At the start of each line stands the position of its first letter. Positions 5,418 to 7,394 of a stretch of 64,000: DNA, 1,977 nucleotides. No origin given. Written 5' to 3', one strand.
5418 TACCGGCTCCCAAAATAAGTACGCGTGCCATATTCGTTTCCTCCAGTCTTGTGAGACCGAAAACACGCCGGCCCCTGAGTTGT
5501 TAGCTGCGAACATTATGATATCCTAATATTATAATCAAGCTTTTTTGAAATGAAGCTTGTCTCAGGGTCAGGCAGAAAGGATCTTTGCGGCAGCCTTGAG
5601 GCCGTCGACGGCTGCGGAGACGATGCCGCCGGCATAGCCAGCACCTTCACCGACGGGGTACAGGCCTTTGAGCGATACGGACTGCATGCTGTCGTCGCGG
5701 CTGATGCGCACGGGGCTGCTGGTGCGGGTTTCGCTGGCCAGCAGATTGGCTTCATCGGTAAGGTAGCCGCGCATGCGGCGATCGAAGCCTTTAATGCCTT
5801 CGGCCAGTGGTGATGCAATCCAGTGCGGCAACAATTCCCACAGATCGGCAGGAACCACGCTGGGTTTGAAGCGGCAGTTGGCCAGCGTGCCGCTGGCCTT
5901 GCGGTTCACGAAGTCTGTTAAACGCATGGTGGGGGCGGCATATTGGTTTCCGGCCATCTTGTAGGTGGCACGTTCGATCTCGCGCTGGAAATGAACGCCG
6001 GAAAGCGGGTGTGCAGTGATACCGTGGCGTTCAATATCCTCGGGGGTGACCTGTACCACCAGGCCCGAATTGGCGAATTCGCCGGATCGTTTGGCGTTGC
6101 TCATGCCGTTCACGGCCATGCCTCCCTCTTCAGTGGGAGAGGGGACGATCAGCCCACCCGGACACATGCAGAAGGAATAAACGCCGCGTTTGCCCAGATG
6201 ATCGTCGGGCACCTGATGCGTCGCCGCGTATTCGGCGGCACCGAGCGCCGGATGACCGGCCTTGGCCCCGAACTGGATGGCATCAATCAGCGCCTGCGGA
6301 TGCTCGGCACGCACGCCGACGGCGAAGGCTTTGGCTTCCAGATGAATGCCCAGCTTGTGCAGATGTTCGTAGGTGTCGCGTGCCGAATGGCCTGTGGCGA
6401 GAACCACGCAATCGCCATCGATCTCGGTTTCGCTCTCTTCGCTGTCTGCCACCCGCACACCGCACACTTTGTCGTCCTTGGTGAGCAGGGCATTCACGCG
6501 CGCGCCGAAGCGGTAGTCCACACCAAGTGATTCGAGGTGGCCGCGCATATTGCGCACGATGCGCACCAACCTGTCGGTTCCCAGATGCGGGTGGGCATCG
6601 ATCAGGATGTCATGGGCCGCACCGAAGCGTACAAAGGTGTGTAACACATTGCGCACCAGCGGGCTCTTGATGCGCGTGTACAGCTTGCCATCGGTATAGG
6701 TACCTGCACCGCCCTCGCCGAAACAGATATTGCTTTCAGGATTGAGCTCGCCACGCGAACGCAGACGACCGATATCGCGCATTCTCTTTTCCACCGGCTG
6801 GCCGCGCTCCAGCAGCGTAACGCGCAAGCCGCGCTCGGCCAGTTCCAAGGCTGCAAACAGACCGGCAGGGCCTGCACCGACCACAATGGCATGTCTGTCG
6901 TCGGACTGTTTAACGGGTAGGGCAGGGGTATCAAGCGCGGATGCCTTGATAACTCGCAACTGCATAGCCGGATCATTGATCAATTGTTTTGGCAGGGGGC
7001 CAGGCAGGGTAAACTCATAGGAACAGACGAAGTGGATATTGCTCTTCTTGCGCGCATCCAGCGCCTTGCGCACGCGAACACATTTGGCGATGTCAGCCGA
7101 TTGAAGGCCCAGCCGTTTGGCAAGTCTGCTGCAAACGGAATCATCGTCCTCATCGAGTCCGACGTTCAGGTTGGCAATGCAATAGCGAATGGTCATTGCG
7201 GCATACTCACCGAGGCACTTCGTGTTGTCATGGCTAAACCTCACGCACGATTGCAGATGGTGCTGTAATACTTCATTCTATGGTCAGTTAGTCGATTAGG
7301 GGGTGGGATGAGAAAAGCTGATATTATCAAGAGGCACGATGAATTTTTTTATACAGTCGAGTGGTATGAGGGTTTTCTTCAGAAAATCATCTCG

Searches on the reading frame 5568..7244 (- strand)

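Call 7: search_protein_families(library=pfam, proteins=[window:5568-7244:-], max_evalue=0.1)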
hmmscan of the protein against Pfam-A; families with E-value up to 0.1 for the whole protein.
window:5568-7244:- (558 aa): 17 families
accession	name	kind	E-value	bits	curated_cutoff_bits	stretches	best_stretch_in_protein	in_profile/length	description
PF21688.3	FAD-depend_C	-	5.8e-69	232.7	27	1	306-508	1-197/197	FAD-dependent protein, C-terminal domain-like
PF01266.30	DAO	-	3.4e-14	53.6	27.9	2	119-150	2-34/353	FAD dependent oxidoreductase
PF00890.30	FAD_binding_2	-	8.8e-13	48.6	20.4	2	119-151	2-34/414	FAD binding domain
PF07992.20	Pyr_redox_2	-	4.8e-12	46.3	26.1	2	119-149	3-33/291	Pyridine nucleotide-disulphide oxidoreductase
PF03486.20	HI0933_like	-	2.7e-11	43.8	50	1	118-506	2-191/244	HI0933-like protein Rossmann domain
PF01494.25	FAD_binding_3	-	7.8e-10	38.9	22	1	119-149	4-34/349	FAD binding domain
PF01134.28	GIDA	-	2.2e-07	30.7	22.1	1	119-152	2-29/391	Glucose inhibited division protein A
PF00070.33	Pyr_redox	-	2.5e-07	31.5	22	1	118-151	1-34/82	Pyridine nucleotide-disulphide oxidoreductase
PF13450.12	NAD_binding_8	-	1.2e-06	29.1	21.9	1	121-148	1-28/68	NAD(P)-binding Rossmann-like domain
PF12831.13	FAD_oxidored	-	2e-06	27.8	27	1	120-148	3-31/416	FAD dependent oxidoreductase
PF13738.12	Pyr_redox_3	-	1.8e-05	24.6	30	1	120-152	1-34/305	Pyridine nucleotide-disulphide oxidoreductase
PF01593.30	Amino_oxidase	-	2.4e-05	24.3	19.8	0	127-147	2-22/443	Flavin containing amine oxidoreductase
PF01946.23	Thi4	-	0.00027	20.7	26.2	1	119-147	20-49/235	Thi4 family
PF05834.18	Lycopene_cycl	-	0.0013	18.3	23.4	1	120-151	3-36/380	Lycopene cyclase protein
PF13454.12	NAD_binding_9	-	0.0015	18.9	21.8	0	121-151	2-36/155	FAD-NAD(P)-binding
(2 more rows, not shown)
